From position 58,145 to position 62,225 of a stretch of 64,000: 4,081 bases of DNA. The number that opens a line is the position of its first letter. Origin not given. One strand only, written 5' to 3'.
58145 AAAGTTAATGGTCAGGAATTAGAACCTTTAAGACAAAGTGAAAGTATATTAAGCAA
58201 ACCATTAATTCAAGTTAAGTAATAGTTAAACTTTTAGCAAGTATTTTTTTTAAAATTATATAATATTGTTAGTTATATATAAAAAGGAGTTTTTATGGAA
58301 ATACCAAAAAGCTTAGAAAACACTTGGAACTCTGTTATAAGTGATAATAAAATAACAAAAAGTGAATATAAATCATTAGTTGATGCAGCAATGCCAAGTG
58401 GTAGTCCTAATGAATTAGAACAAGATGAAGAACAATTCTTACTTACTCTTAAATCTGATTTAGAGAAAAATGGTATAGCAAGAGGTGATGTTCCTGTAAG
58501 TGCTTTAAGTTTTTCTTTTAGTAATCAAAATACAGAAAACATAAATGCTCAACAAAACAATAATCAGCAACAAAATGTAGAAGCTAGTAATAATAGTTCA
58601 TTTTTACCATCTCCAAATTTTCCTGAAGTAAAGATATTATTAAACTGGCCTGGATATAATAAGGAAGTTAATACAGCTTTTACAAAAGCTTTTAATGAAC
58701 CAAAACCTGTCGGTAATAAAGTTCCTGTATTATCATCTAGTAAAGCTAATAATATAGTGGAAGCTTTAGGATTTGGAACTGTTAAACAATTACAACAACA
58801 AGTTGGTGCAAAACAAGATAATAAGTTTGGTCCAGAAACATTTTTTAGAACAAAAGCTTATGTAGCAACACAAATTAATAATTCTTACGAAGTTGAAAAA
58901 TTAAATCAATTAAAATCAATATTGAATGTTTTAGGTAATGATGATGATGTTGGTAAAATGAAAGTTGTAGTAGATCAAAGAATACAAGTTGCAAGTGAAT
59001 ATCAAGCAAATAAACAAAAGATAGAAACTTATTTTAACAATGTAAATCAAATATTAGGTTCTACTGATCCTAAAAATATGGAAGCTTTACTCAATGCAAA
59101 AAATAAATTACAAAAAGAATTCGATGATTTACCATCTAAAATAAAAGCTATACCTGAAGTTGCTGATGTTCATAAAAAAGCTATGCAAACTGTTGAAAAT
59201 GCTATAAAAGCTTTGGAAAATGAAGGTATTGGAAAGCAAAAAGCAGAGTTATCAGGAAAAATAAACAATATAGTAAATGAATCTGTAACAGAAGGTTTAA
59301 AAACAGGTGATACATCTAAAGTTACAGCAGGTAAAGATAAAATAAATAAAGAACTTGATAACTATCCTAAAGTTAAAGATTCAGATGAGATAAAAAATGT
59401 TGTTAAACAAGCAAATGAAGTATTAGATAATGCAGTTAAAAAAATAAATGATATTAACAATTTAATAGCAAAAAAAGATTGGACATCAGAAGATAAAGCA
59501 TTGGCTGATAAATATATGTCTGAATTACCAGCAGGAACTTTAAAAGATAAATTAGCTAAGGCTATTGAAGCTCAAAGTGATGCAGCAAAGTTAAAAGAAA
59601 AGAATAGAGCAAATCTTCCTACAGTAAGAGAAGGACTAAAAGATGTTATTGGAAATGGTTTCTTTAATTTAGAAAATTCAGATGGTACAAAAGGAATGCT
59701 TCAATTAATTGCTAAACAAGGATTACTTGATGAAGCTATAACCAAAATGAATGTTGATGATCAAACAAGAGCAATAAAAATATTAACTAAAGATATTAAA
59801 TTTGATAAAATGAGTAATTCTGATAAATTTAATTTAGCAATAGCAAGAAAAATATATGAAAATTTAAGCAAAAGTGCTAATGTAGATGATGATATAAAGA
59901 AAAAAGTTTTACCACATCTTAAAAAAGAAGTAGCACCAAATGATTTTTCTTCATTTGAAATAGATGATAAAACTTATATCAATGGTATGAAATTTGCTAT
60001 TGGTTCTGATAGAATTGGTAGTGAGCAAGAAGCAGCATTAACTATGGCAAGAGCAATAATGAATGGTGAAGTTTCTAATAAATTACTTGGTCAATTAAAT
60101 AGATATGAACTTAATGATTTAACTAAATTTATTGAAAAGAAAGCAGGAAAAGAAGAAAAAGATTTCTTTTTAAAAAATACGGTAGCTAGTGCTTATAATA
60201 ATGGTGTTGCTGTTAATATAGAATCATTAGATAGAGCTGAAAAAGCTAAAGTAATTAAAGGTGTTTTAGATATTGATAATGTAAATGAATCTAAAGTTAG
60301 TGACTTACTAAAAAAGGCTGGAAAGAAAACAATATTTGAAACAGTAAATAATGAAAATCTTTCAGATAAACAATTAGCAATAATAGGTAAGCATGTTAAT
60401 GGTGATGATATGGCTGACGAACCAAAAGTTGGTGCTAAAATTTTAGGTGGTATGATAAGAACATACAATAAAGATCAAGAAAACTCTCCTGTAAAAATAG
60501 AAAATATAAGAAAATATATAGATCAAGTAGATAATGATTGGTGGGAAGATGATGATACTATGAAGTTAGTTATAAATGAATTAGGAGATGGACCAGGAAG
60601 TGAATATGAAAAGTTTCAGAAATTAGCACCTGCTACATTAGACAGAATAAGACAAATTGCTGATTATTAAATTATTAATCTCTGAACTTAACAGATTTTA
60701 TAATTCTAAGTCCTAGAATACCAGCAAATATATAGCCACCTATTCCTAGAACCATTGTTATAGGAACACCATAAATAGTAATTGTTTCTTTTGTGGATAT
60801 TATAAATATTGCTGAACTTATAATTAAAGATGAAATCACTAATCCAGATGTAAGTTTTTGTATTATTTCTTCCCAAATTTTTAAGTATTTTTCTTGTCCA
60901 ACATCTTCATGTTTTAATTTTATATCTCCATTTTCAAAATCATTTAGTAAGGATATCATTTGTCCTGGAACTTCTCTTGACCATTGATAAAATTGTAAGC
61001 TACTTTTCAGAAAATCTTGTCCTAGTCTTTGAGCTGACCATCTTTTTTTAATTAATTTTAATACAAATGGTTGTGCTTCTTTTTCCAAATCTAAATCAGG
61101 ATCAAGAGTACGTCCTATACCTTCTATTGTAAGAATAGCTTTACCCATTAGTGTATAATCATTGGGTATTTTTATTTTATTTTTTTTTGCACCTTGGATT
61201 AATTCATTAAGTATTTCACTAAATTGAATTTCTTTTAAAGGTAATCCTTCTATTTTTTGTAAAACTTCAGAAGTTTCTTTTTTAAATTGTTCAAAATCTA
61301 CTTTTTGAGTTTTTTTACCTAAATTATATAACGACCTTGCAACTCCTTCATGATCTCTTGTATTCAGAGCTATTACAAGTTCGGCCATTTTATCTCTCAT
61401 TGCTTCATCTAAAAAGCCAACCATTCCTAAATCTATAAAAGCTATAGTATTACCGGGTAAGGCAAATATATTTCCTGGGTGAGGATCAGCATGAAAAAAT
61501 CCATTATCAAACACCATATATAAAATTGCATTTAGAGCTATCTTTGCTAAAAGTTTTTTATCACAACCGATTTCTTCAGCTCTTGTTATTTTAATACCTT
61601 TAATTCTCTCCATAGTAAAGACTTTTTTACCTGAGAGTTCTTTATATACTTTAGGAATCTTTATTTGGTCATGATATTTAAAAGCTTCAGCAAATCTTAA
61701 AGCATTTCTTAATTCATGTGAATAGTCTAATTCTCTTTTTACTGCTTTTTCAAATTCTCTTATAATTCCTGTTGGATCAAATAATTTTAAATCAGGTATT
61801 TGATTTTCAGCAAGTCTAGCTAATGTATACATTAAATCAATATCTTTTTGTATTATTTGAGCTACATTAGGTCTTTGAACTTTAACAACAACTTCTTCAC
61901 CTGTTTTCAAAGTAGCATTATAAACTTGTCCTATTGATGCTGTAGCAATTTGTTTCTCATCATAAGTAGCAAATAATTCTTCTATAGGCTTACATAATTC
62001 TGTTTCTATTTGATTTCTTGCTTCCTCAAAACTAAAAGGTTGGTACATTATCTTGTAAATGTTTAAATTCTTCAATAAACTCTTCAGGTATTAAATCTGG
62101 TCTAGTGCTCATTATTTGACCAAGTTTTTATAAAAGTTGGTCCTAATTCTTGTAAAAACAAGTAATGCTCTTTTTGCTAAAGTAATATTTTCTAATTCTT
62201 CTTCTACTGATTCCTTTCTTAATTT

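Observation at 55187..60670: Three-gene cluster of a lipoprotein plus two large paralogous proteins that lack signal peptides but carry a peptidoglycan-binding-like domain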

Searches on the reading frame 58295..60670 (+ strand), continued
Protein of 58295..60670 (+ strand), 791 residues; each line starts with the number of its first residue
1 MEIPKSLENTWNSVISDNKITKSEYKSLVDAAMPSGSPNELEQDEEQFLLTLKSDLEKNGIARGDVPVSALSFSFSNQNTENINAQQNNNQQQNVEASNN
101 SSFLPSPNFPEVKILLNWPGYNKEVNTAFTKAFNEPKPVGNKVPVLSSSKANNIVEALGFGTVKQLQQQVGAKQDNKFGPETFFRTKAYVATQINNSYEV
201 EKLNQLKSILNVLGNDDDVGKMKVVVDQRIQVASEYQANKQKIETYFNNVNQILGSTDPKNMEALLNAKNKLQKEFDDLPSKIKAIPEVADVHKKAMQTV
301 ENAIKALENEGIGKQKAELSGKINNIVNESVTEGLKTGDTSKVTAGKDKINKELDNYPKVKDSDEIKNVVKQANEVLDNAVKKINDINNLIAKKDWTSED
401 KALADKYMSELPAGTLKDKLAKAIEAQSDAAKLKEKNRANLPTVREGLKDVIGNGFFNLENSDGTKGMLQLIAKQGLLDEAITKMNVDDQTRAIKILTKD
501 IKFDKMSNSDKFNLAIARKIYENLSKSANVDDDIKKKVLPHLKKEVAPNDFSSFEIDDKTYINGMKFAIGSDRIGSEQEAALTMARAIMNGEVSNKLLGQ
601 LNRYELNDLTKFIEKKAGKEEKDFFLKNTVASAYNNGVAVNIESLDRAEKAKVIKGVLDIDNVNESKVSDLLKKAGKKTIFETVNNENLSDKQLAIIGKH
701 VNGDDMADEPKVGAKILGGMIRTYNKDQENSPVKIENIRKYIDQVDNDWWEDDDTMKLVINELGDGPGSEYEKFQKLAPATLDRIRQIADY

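Call 34: fold_search(model_id=the predicted structure, library=pdb)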
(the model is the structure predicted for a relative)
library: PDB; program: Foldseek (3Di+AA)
matches with E <= 10: 554; with E <= 0.001: 0
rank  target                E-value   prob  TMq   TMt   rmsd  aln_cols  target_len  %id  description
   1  8qpe_N                4.7e-03  0.69  0.12  0.11  45.4       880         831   12  Cryo-EM Structure of Pre-B-like Complex (core part) (released 2024-05-22)
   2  5oqq_B                1.4e-02  0.87  0.16  0.16  40.6       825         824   10  Crystal structure of the S. cerevisiae condensin Ycg1-Brn1 subcomplex (released 2017-10-18)
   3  8rbx_p                1.6e-02  0.47  0.10  0.13  41.7       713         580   12  Structure of Integrator-PP2A bound to a paused RNA polymerase II-DSIF-NELF-nucleosome complex (released 2024-02-07)
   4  5oqp_A                1.9e-02  0.82  0.16  0.16  40.0       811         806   10  Crystal structure of the S. cerevisiae condensin Ycg1-Brn1 subcomplex bound to DNA (crystal form I) (released 2017-10-18)
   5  2xwu_B                2.5e-02  0.54  0.12  0.11  37.2       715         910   10  CRYSTAL STRUCTURE OF IMPORTIN 13 - UBC9 COMPLEX (released 2010-12-29)
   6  8tar_O                2.5e-02  0.44  0.11  0.12  38.6       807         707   11  APC/C-CDH1-UBE2C-Ubiquitin-CyclinB-NTD (released 2023-09-27)
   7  8or2_C                3.0e-02  0.54  0.13  0.11  38.1       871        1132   10  CAND1-CUL1-RBX1-DCNL1 (released 2023-06-28)
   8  8usb_U                3.5e-02  0.44  0.12  0.11  39.6       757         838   10  Non-substrate-engaged human 26S proteasome with Nub1/FAT10 bound to Rpn1 (released 2024-11-06)
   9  7zbw_D                3.6e-02  0.47  0.12  0.12  38.8       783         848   11  CAND1-SCF-SKP2 CAND1 rolling-2 SCF engaged (released 2023-04-19)
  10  2qna_A                3.7e-02  0.51  0.12  0.13  42.8       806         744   12  Crystal structure of human Importin-beta (127-876) in complex with the IBB-domain of Snurportin1 (1-65) (released 2008-04-08)
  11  8rot_A                3.7e-02  0.38  0.09  0.09  51.2       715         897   10  Cryo-EM structure of the transmembrane anti-sigma factor DdvA (released 2024-11-06)
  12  9dxm_A                3.7e-02  0.18  0.08  0.07  35.3       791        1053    9  Cryo-EM structure of yeast Exportin Msn5 bound to RanGTP and Pho4 (not modeled) (State 2-1) (released 2025-03-19)
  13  7mvw                  4.2e-02  0.60  0.16  0.13  50.9       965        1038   10  Crystal structure of Chaetomium thermophilum Nup188 NTD (residues 1-1134) (released 2022-06-15)
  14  8r09_N                4.9e-02  0.25  0.11  0.11  42.6       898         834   11  Cryo-EM structure of the cross-exon pre-B+5'ss+ATPgammaS complex (released 2024-05-22)
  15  9k1y_C                5.3e-02  0.54  0.13  0.13  41.4       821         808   10  Structure of the SF3B core, harboring the R625H mutation in SF3B1, in complex with intron-U2 snRNA (released 2025-09-03)
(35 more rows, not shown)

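Call 47: find_related_loci(query=A1, collection=genome_contigs, flank=10000)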
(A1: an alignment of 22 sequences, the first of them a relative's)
Query A1 (791 aa) in genome_contigs; peptide patterns used: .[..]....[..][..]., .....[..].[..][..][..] (x = any residue, [..] = any of these).
25 stretches matched a pattern; 5 encode a relative of the query (tblastn E <= 1e-3); 4 distinct loci.
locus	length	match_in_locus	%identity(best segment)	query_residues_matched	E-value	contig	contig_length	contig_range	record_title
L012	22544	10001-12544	55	1-790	0e+0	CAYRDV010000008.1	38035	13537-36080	MAG TPA_asm: uncultured Candidatus Sericytochromatia bacterium isolate binchicken_co248_139 genome assembly, contig: NOD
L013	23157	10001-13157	52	1-790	0e+0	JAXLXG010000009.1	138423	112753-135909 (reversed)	MAG: Candidatus Sericytochromatia bacterium isolate STL-CYA1 C3.25.fa-9, whole genome shotgun sequence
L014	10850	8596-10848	51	1-702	0e+0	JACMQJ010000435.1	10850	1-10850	MAG: Candidatus Sericytochromatia bacterium isolate LF-bin-423 FL-bin-423-contig-k141_1102956, whole genome shotgun sequ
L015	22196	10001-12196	42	48-789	5e-176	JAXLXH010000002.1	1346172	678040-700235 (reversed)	MAG: Candidatus Sericytochromatia bacterium isolate STL-CYA2 C3.87.fa-2, whole genome shotgun sequence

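Call 58: fold_search(model_id=the predicted structure, library=viral)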
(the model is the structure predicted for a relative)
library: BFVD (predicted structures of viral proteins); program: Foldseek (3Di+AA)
matches with E <= 10: 407; with E <= 0.001: 0
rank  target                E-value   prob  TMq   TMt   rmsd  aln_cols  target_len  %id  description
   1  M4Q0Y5                1.7e-03  0.99  0.18  0.18  38.2       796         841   10  (no name in the UniProt tables at hand)
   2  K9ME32                2.6e-03  0.91  0.13  0.13  28.4       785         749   12  (no name in the UniProt tables at hand)
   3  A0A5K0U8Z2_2          3.7e-03  0.77  0.12  0.11  32.3       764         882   13  Uncharacterized protein [Yasminevirus sp. GU-2018]
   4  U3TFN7                5.0e-03  0.82  0.12  0.11  28.7       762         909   10  Internal virion protein [Ralstonia phage RSB3]
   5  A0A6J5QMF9            1.6e-02  0.85  0.15  0.16  21.4       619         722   11  Uncharacterized protein [uncultured Caudovirales phage]
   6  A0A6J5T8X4            1.6e-02  0.60  0.12  0.12  48.9       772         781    9  Uncharacterized protein [uncultured Caudovirales phage]
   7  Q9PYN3                1.7e-02  0.51  0.11  0.09  39.4       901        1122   10  ORF163 [Xestia c-nigrum granulosis virus]
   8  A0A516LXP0            2.0e-02  0.60  0.12  0.12  24.6       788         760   11  (no name in the UniProt tables at hand)
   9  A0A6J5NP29            2.1e-02  0.77  0.15  0.15  24.2       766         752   10  Uncharacterized protein [uncultured Caudovirales phage]
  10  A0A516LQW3            2.3e-02  0.84  0.15  0.12  34.4       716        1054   12  (no name in the UniProt tables at hand)
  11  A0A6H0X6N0            2.7e-02  0.47  0.11  0.10  31.4       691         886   12  Internal virion protein B [Aeromonas phage PS]
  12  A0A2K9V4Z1            3.0e-02  0.23  0.10  0.09  28.1       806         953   13  Lysozyme [Erwinia phage vB_EamP-S2]
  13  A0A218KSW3            4.3e-02  0.57  0.12  0.14  29.7       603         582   10  (no name in the UniProt tables at hand)
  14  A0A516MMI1            4.4e-02  0.57  0.14  0.12  30.9       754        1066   12  (no name in the UniProt tables at hand)
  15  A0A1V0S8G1            4.6e-02  0.54  0.12  0.16  22.4       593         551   12  Tetratricopeptide repeat protein [Catovirus CTV1]
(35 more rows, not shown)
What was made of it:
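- The best BFVD matches of the P3 model include podovirus internal virion proteins and tail lysozymes (E=1.7e-3 to 0.15, TM 0.1-0.18; call 58).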

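Call 59: find_encoding_contigs(protein=window:58295-60670:+, flank=10000, max_places=2)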
Protein window:58295-60670:+ (791 aa): 1 contig read that carries it; 1 place shown.
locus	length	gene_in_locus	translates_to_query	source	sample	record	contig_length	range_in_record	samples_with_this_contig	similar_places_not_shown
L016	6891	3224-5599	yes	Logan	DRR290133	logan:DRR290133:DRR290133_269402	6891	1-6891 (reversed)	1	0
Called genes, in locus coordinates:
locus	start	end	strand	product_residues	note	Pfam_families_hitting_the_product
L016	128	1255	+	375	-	-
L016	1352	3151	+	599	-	-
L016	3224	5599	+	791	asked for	-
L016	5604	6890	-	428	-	?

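Call 75: search_protein_families(library=phrogs, proteins=[window:58295-60670:+, L003:4262-6721:+], max_evalue=0.01)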
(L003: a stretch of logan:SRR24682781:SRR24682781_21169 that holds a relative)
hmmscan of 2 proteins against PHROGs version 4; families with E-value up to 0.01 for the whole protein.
window:58295-60670:+ (791 aa): 1 family
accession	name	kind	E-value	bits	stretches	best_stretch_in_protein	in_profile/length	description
phrog_23582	-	unknown function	0.008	16.2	0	155-215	174-234/565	-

L003:4262-6721:+ (819 aa): 1 family
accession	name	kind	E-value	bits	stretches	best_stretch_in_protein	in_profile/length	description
phrog_18644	-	unknown function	0.0095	17.3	0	371-433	7-69/89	-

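Call 76: search_protein_families(library=padloc, proteins=[window:58295-60670:+, L003:4262-6721:+], max_evalue=0.01)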
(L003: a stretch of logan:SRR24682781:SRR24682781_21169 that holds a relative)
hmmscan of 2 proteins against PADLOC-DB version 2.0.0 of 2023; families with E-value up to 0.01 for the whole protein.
window:58295-60670:+ (791 aa): 0 families

L003:4262-6721:+ (819 aa): 0 families

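Call 87: search_protein_families(library=pfam, proteins=[L003:4262-6721:+, L012:3998-6196:+, L013:5630-8017:+, L004:6542-8533:+, L004:8539-9675:+, L005:7836-8333:+, L006:2235-3368:+, L006:2-2155:+, L003:2684-4147:+, L015:9872-12235:+], max_evalue=0.01)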
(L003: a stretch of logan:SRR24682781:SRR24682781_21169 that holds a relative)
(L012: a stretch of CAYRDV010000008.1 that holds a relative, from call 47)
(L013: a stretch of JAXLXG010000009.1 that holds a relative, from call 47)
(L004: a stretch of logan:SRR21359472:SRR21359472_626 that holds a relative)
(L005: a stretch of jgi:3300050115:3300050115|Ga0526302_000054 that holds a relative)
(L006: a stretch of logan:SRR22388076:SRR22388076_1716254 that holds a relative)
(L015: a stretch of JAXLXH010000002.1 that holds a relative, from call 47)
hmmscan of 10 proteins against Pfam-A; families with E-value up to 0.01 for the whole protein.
L003:4262-6721:+ (819 aa): 0 families

L012:3998-6196:+ (732 aa): 0 families

L013:5630-8017:+ (795 aa): 1 family
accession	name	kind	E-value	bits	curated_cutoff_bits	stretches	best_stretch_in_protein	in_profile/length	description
PF25610.1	HR1_TOCA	-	0.0084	16.8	27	0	214-260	24-70/90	TOCA family HR1 domain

L004:6542-8533:+ (663 aa): 2 families
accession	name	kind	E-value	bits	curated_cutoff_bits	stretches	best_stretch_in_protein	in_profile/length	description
PF00801.26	PKD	-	0.0046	17.4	23.5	0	241-319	3-76/80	PKD domain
PF07495.19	Y_Y_Y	-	0.0075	16.6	26.6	0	613-632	33-52/65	Y_Y_Y domain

L004:8539-9675:+ (378 aa): 3 families
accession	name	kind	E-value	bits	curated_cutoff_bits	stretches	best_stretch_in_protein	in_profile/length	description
PF13715.12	CarbopepD_reg_2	-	1.4e-06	28.7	32.2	1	43-112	1-72/88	CarboxypepD_reg-like domain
PF13620.12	CarboxypepD_reg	-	0.00016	22.4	32.3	1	43-101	2-64/82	Carboxypeptidase regulatory-like domain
PF13786.12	DUF4179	-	0.006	17.4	30.1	0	4-78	3-75/94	Domain of unknown function (DUF4179)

L005:7836-8333:+ (165 aa): 0 families

L006:2235-3368:+ (377 aa): 1 family
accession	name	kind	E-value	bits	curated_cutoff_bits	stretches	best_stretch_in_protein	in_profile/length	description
PF09594.16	GT87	-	0.00028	21.2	25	1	90-313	5-219/237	Glycosyltransferase family 87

L006:2-2155:+ (717 aa): 4 families
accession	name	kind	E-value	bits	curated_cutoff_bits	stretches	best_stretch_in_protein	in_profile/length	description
PF00271.37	Helicase_C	-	8.4e-20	71.5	23.5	1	436-544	12-110/110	Helicase conserved C-terminal domain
PF00176.29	SNF2-rel_dom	-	3.6e-16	59.6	24.9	1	1-221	25-232/290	SNF2-related domain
PF04851.21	ResIII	-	3.5e-12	47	22.5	1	2-151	32-162/164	Type III restriction enzyme, res subunit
PF00270.35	DEAD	-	8.5e-06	26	26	1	2-153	23-163/167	DEAD/DEAH box helicase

L003:2684-4147:+ (487 aa): 1 family
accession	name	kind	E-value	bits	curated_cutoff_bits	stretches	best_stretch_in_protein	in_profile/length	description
PF00395.25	SLH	-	4.1e-11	43.1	20.8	1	182-220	3-40/44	S-layer homology domain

L015:9872-12235:+ (787 aa): 0 families

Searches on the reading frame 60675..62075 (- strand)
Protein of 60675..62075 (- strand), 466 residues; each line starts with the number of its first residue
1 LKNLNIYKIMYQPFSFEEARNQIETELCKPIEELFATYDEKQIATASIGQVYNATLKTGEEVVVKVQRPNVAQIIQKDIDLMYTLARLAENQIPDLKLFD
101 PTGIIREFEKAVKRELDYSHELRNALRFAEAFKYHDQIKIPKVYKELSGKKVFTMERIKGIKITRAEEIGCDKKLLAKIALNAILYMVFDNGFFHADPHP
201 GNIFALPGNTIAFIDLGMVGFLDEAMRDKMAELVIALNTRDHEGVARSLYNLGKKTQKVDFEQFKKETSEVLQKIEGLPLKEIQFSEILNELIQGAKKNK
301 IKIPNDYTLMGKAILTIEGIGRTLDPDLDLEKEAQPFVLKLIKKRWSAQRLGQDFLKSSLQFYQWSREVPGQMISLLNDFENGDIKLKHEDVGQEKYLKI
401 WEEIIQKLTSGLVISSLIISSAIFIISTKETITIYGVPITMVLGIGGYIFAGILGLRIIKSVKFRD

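Call 3: search_protein_families(library=pfam, proteins=[window:60675-62075:-], max_evalue=1)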
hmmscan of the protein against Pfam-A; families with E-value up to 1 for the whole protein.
window:60675-62075:- (466 aa): 4 families
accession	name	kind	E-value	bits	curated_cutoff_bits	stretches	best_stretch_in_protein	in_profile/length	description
PF03109.22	ABC1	-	7.5e-73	245.1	22.9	1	12-248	7-243/244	ABC1 atypical kinase-like domain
PF01636.29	APH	-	4.1e-05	23.9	23.2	1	189-221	166-199/239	Phosphotransferase enzyme family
PF00069.31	Pkinase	-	0.012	15.4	31.7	1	96-225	29-151/263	Protein kinase domain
PF01163.29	RIO1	-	0.021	14.9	22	1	136-217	68-149/187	RIO domain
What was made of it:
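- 60675..62075 (-): Convergent ABC1/UbiB-type kinase gene. It marks the boundary and is not part of the unit. Pfam ABC1, E=7.5e-73 (call 3).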
